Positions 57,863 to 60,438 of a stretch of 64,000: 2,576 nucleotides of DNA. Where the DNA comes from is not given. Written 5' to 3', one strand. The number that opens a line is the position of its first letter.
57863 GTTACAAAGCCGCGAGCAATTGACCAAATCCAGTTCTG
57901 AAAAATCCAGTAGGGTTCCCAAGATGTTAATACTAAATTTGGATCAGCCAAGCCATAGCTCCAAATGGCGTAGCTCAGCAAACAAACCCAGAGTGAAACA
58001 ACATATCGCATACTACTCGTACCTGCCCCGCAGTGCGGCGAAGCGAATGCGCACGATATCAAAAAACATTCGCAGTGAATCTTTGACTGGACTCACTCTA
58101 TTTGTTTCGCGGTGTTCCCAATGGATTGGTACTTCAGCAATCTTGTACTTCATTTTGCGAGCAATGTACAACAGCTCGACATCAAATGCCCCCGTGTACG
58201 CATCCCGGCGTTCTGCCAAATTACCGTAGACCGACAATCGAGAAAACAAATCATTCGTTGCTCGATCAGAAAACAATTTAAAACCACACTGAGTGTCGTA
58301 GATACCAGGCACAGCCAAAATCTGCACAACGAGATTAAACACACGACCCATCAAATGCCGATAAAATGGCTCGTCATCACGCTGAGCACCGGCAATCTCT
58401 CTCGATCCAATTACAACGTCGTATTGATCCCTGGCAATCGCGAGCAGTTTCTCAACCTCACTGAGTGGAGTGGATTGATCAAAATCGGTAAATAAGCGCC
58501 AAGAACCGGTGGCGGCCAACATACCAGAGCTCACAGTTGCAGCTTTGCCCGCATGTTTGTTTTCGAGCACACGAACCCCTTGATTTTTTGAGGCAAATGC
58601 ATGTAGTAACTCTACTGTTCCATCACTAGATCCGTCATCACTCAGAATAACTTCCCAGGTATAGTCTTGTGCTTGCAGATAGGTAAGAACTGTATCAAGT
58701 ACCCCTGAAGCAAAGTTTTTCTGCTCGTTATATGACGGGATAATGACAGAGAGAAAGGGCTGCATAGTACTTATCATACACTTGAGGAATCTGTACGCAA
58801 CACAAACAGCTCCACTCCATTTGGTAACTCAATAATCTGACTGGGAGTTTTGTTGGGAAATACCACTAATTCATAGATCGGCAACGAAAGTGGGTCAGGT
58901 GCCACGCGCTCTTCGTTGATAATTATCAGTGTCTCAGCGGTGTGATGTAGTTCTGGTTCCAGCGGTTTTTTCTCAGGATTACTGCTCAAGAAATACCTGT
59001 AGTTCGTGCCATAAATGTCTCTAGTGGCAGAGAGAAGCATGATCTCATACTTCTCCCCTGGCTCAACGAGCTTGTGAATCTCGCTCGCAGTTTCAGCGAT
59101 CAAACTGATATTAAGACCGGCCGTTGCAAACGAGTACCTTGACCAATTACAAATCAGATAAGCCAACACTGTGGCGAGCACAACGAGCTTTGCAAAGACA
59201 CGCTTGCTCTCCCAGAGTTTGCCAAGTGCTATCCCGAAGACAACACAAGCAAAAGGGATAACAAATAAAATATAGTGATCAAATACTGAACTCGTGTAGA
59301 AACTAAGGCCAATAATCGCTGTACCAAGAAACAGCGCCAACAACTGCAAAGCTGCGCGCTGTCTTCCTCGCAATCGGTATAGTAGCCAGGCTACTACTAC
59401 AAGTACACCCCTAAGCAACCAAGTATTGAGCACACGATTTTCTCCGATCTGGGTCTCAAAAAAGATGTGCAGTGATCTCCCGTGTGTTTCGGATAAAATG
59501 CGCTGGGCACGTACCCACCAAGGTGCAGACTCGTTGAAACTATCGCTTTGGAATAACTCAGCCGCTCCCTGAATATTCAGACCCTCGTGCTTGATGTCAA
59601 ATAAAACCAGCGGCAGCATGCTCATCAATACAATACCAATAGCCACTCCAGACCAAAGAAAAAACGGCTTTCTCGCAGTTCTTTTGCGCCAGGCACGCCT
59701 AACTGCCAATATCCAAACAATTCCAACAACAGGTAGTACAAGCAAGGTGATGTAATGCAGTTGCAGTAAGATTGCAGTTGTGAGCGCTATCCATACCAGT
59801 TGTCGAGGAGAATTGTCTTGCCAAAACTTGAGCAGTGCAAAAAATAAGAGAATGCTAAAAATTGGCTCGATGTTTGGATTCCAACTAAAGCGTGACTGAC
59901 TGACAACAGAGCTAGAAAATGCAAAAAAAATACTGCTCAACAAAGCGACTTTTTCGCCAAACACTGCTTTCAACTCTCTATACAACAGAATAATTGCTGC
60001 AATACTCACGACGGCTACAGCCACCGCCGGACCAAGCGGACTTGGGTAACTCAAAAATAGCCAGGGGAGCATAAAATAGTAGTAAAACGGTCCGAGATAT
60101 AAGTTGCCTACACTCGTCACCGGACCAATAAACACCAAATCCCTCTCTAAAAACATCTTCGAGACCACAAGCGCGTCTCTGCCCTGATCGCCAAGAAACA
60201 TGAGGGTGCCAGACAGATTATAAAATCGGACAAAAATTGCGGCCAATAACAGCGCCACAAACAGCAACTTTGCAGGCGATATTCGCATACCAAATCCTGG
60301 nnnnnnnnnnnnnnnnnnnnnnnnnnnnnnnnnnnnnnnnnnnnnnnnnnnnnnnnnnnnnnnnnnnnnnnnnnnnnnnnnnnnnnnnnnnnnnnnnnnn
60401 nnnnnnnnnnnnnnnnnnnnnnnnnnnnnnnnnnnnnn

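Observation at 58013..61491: GtrA/GtrB/GtrC-style three-component glycosylation modules, including a Dpm1-GtrA fusion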

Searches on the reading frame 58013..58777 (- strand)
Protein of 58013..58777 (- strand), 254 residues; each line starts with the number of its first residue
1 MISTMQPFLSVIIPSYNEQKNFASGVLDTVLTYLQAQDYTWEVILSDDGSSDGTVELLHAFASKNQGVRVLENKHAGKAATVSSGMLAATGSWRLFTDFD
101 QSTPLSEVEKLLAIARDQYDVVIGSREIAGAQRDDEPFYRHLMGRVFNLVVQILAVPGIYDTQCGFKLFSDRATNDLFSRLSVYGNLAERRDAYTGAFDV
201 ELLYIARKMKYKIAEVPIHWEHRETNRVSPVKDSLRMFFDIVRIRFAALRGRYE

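Call 3: search_protein_families(library=pfam, proteins=[window:58013-58777:-], max_evalue=0.01)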
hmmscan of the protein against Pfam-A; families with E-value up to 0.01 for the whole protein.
window:58013-58777:- (254 aa): 3 families
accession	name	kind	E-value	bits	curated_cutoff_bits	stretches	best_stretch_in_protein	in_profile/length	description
PF00535.33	Glycos_transf_2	-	2.3e-24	86.7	23.3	1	10-177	1-167/168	Glycosyl transferase family 2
PF10111.15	Glyco_tranf_2_2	-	9.4e-07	29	27.3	1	10-116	1-107/276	Glycosyltransferase like family 2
PF13641.12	Glyco_tranf_2_3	-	0.0013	19.3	27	1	7-123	2-120/230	Glycosyltransferase like family 2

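Call 11: search_protein_families(library=ncbifam, proteins=[window:58013-58777:-], max_evalue=0.001)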
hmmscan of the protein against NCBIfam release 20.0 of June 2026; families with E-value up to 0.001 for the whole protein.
window:58013-58777:- (254 aa): 19 families
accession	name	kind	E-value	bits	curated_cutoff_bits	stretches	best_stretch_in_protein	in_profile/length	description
NF047588.1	GlcsyltransPgfSStrep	equivalog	2.5e-18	66.3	500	1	9-179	3-169/308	glycosyltransferase PgfS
NF007986.1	PRK10714.1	equivalog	9.3e-17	61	529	1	9-166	8-161/316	undecaprenyl-phosphate 4-deoxy-4-formamido-L-arabinose transferase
NF007482.0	PRK10073.1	equivalog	5.9e-16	58.4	423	1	6-122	5-118/334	glycosyltransferase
NF041875.1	EPS_EpsD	equivalog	1.4e-15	57.5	370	1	9-142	1-131/325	exopolysaccharide biosynthesis glycosyltransferase EpsD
NF041391.1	DPhHxTase_Halo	equivalog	4.2e-14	52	375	1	16-244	4-208/213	dolichyl-phosphate hexose transferase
TIGR04283.1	glyco_like_mftF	equivalog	1.8e-12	47.4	182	1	9-116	1-98/221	TIGR04283 family arsenosugar biosynthesis glycosyltransferase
TIGR03937.1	PgaC_IcaA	equivalog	5.7e-12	45.3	422.3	1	6-93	44-128/407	poly-beta-1,6-N-acetyl-D-glucosamine synthase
NF047683.1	TeichurnBiosyTuaG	equivalog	5.1e-11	42.7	400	1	4-116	3-112/252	teichuronic acid biosynthesis protein TuaG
TIGR04182.1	glyco_TIGR04182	equivalog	2.6e-10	40.2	325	1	10-244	3-217/293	S-layer glycoprotein N-glycosyltransferase AglJ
NF050050.1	ProtGlycPglI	equivalog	3e-09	36.7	500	1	7-125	2-118/306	GalNAc(5)-diNAcBac-PP-undecaprenol beta-1,3-glucosyltransferase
NF038302.1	EPS_HpsE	equivalog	1.3e-08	34.2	300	1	9-111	3-107/307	hormogonium polysaccharide biosynthesis glycosyltransferase HpsE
NF053739.1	GlytfEpsEBac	equivalog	4.5e-07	29.1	450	1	7-122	1-116/265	glycosyltransferase EpsE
TIGR03965.1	mycofact_glyco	equivalog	1.6e-06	27.3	280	1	9-117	76-181/467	mycofactocin biosynthesis glycosyltransferase MftF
NF058614.1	PPMAGASynPpgS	equivalog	1.7e-06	27.6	370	1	11-181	4-169/226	polyprenyl-phospho-N-acetylgalactosaminyl synthase PpgS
TIGR03469.1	HpnB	hypoth_equivalog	3.7e-06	26.2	379.25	1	5-118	42-163/386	hopene-associated glycosyltransferase HpnB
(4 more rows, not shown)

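Call 41: search_solved_structures(query=A5, max_evalue=0.001, show_alignments=2)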
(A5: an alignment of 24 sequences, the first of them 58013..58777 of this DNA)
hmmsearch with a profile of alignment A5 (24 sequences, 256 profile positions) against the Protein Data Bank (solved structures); distinct sequences matched with E-value up to 0.001: 24.
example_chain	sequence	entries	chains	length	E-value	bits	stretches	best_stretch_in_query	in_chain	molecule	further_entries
5mlz_A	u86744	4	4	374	1.4e-21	80.1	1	8-163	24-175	Dolichol monophosphate mannose synthase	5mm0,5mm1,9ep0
5eke_A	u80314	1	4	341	3.9e-16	62.2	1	5-173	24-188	Uncharacterized glycosyltransferase sll0501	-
5ekp_C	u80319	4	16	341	3.9e-16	62.2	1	5-173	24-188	Uncharacterized glycosyltransferase sll0501 | Glycosyltransferase sll0501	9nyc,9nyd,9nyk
9nye_A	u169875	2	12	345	4e-16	62.2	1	5-173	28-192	Glycosyltransferase sll0501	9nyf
9bhc_C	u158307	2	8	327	2.9e-15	59.4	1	9-172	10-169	Undecaprenyl-phosphate 4-deoxy-4-formamido-L-arabinose transferase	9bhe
8vxh_A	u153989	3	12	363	3.7e-15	59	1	9-172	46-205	Undecaprenyl-phosphate 4-deoxy-4-formamido-L-arabinose transferase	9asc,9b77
9hwj_A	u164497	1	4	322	4.7e-15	58.7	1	9-176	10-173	Undecaprenyl-phosphate 4-deoxy-4-formamido-L-arabinose transferase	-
2z87_A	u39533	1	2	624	7.8e-13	51.4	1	7-91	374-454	Chondroitin synthase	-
2z86_A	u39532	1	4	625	7.8e-13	51.4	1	7-91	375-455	Chondroitin synthase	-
5hea_A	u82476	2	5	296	4e-12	49.1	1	8-112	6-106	Putative glycosyltransferase (GalT1)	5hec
3bcv_A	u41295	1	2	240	1.6e-10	43.8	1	7-103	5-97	Putative glycosyltransferase protein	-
8bz8_A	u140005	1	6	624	6.8e-10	41.8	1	5-124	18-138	Glycosyltransferase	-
8bz4_A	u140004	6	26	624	6.9e-10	41.7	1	5-124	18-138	Glycosyltransferase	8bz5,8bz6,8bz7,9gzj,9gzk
6h1j_A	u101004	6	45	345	1e-08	37.9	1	9-180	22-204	Probable ss-1,3-N-acetylglucosaminyltransferase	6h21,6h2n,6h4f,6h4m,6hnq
8vh7_A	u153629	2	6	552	6.5e-08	35.3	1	4-114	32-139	Heparosan synthase B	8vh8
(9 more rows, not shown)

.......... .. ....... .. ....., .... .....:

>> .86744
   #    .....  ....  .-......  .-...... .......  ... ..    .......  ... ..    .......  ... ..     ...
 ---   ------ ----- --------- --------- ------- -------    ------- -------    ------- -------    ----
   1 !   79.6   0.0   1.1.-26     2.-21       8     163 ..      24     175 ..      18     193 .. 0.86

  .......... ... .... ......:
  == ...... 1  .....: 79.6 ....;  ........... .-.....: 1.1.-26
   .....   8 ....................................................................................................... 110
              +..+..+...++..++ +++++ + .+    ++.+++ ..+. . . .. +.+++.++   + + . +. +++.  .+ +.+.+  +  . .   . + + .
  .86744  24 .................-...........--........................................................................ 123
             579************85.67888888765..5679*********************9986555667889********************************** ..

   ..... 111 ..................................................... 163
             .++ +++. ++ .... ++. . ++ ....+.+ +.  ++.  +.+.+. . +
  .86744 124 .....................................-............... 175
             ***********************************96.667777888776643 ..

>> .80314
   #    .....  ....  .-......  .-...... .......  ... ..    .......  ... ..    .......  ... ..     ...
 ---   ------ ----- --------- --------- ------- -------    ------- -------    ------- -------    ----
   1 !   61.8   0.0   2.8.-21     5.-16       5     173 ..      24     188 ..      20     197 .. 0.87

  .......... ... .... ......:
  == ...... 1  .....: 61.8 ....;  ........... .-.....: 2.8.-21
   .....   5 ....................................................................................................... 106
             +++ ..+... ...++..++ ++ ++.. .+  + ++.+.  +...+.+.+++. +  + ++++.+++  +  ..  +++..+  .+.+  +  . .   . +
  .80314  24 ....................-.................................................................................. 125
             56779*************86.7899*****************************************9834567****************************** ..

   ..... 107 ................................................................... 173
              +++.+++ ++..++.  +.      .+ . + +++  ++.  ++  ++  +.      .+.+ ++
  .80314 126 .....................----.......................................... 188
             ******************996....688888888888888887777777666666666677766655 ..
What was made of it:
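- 58013..58777 (-): Second polyprenyl-phosphate sugar synthase candidate: a soluble DPM1/GtrB/ArnC-like GT2 (254 aa, or 250 aa from the conserved Met). The family profile hits DPMS at 1.4e-21, GtrB at 3.9e-16 and ArnC at 2.9e-15 as its best PDB matches (call 41).
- The second GT2 belongs to the same enzyme class (call 41). The second GT2 replaces the His94 equivalent by Thr, suggesting a different sugar (call 41).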

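Call 82: search_protein_families(library=padloc, proteins=[window:58013-58777:-], max_evalue=0.001)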
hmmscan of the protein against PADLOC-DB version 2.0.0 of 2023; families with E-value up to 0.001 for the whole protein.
window:58013-58777:- (254 aa): 0 families

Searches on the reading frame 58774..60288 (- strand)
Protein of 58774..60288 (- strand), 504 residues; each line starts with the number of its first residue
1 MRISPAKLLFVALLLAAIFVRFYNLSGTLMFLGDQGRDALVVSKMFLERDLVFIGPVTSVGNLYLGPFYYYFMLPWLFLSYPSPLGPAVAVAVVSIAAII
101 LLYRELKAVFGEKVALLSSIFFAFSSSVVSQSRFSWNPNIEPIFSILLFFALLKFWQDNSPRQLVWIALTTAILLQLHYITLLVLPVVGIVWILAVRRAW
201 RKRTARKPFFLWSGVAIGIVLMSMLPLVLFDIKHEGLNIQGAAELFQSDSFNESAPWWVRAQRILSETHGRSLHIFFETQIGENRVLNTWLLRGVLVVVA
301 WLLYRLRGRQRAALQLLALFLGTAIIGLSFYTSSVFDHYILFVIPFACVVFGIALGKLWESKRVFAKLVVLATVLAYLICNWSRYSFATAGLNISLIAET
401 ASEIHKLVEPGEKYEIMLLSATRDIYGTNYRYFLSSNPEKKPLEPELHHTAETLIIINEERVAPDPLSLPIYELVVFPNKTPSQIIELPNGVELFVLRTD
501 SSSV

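Call 3: search_protein_families(library=pfam, proteins=[window:58774-60288:-], max_evalue=0.01)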
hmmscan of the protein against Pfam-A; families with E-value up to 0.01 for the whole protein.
window:58774-60288:- (504 aa): 2 families
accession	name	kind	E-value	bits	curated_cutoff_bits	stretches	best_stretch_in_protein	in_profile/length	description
PF13231.12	PMT_2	-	1.4e-06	29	26.1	1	68-223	5-155/160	Dolichyl-phosphate-mannose-protein mannosyltransferase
PF11028.14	TMEM260-like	-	0.0078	16.4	24.2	1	107-194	81-172/179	Protein O-mannosyl-transferase TMEM260-like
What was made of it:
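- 58774..60288 (-): GT-C glycosyltransferase, ArnT-like fold (504 aa), with invariant GDQGRD in the first outer loop. PMT_2 at 29.0 bits (call 3).
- Checked: 58774-60288 hits PMT_2 above threshold (29.0 vs 26.1 bits, call 3).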

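Call 11: search_protein_families(library=ncbifam, proteins=[window:58774-60288:-], max_evalue=0.001)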
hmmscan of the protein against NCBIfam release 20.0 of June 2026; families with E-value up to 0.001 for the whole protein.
window:58774-60288:- (504 aa): 0 families

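Call 39: search_solved_structures(query=A3, max_evalue=1)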
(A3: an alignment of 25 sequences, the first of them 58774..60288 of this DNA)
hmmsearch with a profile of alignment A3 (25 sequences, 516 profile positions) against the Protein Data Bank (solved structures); distinct sequences matched with E-value up to 1: 0.

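Call 45: find_homologous_proteins(query=window:58774-60288:-, max_evalue=0.00001)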
Query window:58774-60288:- (504 aa): 698 proteins with E <= 0.00001 among 8000 candidates; the best 120 are listed.
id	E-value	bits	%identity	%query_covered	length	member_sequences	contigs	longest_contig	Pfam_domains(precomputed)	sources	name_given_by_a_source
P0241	0.0e+0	1102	100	100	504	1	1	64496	PF13231.13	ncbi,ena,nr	ncbi:MAG: glycosyltransferase family 39 protein [bacterium]|nr:glycosyltransferase family 39 protein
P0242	1.9e-257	873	77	100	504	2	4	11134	PF13231.13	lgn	-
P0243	1.4e-255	867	77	100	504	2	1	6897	PF13231.13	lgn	-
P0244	5.2e-230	783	69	99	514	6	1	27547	PF13231.13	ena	-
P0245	1.1e-224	765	68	98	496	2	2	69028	PF13231.13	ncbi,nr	ncbi:MAG: hypothetical protein GW946_01295 [Candidatus Pacebacteria bacterium]|nr:hypothetical prote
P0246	5.4e-165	568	53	98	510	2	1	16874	PF13231.13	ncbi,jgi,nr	ncbi:MAG: hypothetical protein COY80_00280 [Candidatus Pacebacteria bacterium CG_4_10_14_0_8_um_filt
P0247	3.6e-162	559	52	99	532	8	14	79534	PF13231.13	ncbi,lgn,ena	-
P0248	5.1e-134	466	46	99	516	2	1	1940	PF13231.13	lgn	-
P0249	1.7e-129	451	45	98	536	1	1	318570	PF13231.13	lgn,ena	-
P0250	3.6e-128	447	44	98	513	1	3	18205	PF13231.13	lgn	-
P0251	4.1e-128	447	44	98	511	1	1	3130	PF13231.13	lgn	-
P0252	4.0e-126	440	43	97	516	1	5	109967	PF13231.13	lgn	-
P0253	2.8e-125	437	43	99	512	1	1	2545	PF13231.13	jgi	jgi:4-amino-4-deoxy-L-arabinose transferase-like glycosyltransferase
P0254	3.4e-125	437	46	97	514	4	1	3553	PF13231.13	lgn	-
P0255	6.1e-125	436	42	96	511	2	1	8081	PF13231.13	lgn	-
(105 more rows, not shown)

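Call 63: predict_structure(alignment_id=A7)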
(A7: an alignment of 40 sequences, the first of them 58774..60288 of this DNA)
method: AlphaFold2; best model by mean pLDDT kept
length: 504 residues; sequences in the alignment: 40
mean_pLDDT: 90.7   pTM: 0.90
mean pLDDT of the five models: 90.7, 89.9, 89.5, 89.3, 89.0
residues with pLDDT >= 90: 361; 70-90: 113; 50-70: 22; < 50: 8
segments of 3 or more residues with pLDDT < 50: 56-62
pLDDT, mean of each block of 10 residues (from residue 1): 90 98 91 89 89 52 68 94 94 97 98 98 95 77 97 95 97 89 93 95 93 97 87 84 73 77 91 94 95 97 97 98 93 81 96 97 96 97 90 90 96 95 90 95 93 94 86 89 93 93 57
secondary structure, 60 per line:
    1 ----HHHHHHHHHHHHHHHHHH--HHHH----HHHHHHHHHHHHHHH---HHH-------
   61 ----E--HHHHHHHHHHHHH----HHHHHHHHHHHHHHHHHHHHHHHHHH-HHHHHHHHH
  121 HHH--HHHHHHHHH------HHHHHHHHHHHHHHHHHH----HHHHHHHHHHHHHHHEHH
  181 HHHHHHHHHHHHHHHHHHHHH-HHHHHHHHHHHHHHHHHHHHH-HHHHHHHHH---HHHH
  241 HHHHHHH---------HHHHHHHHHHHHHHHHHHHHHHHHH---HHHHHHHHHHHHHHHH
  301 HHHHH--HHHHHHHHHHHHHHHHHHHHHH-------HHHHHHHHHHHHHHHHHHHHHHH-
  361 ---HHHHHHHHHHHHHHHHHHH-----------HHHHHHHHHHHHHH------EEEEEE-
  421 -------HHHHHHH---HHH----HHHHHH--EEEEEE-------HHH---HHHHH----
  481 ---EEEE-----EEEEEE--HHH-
elements in order: H5-22 H25-28 H33-47 H68-80 H85-110 H112-123 H126-134 H141-158 H163-177 H179-201 H203-223 H225-233 H237-247 H257-281 H285-305 H308-329 H337-359 H364-382 H394-407 E414-419 H428-434 H445-450 E453-458 H472-476 E484-487 E493-498
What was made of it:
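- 58774..60288 (-): Model pLDDT 90.7 (call 63).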

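Call 67: fold_search(model_id=the predicted structure, library=pdb)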
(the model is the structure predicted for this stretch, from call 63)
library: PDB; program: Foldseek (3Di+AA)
matches with E <= 10: 458; with E <= 0.001: 28
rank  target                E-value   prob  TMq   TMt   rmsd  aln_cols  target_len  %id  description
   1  5f15                  2.4e-08  1.00  0.63  0.59   8.5       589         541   13  Crystal Structure of ArnT from Cupriavidus metallidurans bound to Undecaprenyl phosphate (released 2016-02-17)
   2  5ezm                  1.6e-07  1.00  0.60  0.57   9.2       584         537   13  Crystal Structure of ArnT from Cupriavidus metallidurans in the apo state (released 2016-02-17)
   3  3waj                  3.1e-07  1.00  0.54  0.37  11.2       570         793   14  Crystal structure of the Archaeoglobus fulgidus oligosaccharyltransferase (O29867_ARCFU) complex with Zn and sulfate (released 2013-10-30)
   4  7e9s_A                3.1e-07  1.00  0.52  0.33  10.8       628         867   13  Archaeal oligosaccharyltransferase AglB from Archaeoglobus fulgidus in complex with an inhibitory peptide and a dolich (released 2021-09-08)
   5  8age_A                6.2e-07  1.00  0.51  0.42  10.8       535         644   16  Structure of yeast oligosaccharylransferase complex with acceptor peptide bound (released 2022-12-07)
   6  8pn9_A                8.1e-07  1.00  0.52  0.42  11.9       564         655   12  Structure of human oligosaccharyltransferase OST-A complex bound to NGI-1 (released 2024-05-08)
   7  8agc_A                8.4e-07  1.00  0.53  0.40  12.7       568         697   16  Structure of yeast oligosaccharylransferase complex with lipid-linked oligosaccharide and non-acceptor peptide bound (released 2022-12-07)
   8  9s6t_A                8.4e-07  1.00  0.51  0.53   8.7       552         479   14  Ternary cryo-EM structure of chicken ALG12 with Dol25-PP-GlcNAc2Man7, Dol25-P-Man, and Fab (released 2026-03-18)
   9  7oci_F                8.8e-07  1.00  0.53  0.43  11.0       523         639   15  Cryo-EM structure of yeast Ost6p containing oligosaccharyltransferase complex (released 2022-02-16)
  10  3wak                  1.5e-06  1.00  0.51  0.32  11.1       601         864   13  Crystal structure of the Archaeoglobus fulgidus oligosaccharyltransferase (O29867_ARCFU) in the apo form (released 2013-10-30)
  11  9n9j_I                1.7e-06  1.00  0.49  0.37  14.2       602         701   13  Structure of a GRP94 folding intermediate engaged with a CCDC134- and FKBP11-bound secretory translocon (released 2025-11-19)
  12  6ezn_F                2.0e-06  1.00  0.49  0.40  12.3       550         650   14  Cryo-EM structure of the yeast oligosaccharyltransferase (OST) complex (released 2018-01-17)
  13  5gmy_A                3.1e-06  1.00  0.51  0.33  10.8       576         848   16  Crystal structure of the Archaeoglobus fulgidus oligosaccharyltransferase (O29867_ARCFU) tethered with an acceptor pep (released 2017-02-01)
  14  8b6l_I                3.8e-06  1.00  0.49  0.39  12.1       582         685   12  Subtomogram average of the human Sec61-TRAP-OSTA-translocon (released 2022-12-07)
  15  6s7t_A                4.5e-06  1.00  0.54  0.41  11.4       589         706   12  Cryo-EM structure of human oligosaccharyltransferase complex OST-B (released 2019-12-18)
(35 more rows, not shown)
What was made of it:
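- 58774..60288 (-): Foldseek gives ArnT 5F15 at E 2.4e-8, TM 0.63 (call 67).
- Checked: Its AlphaFold model (pLDDT 90.7, call 63) matches ArnT 5F15 at E 2.4e-8, TM 0.63, with 38 further GT-C structures among the next hits (call 67).
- Fold match to ArnT for the 504-aa protein (call 67).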

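Call 82: search_protein_families(library=padloc, proteins=[window:58774-60288:-], max_evalue=0.001)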
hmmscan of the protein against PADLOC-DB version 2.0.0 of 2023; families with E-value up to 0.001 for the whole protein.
window:58774-60288:- (504 aa): 0 families
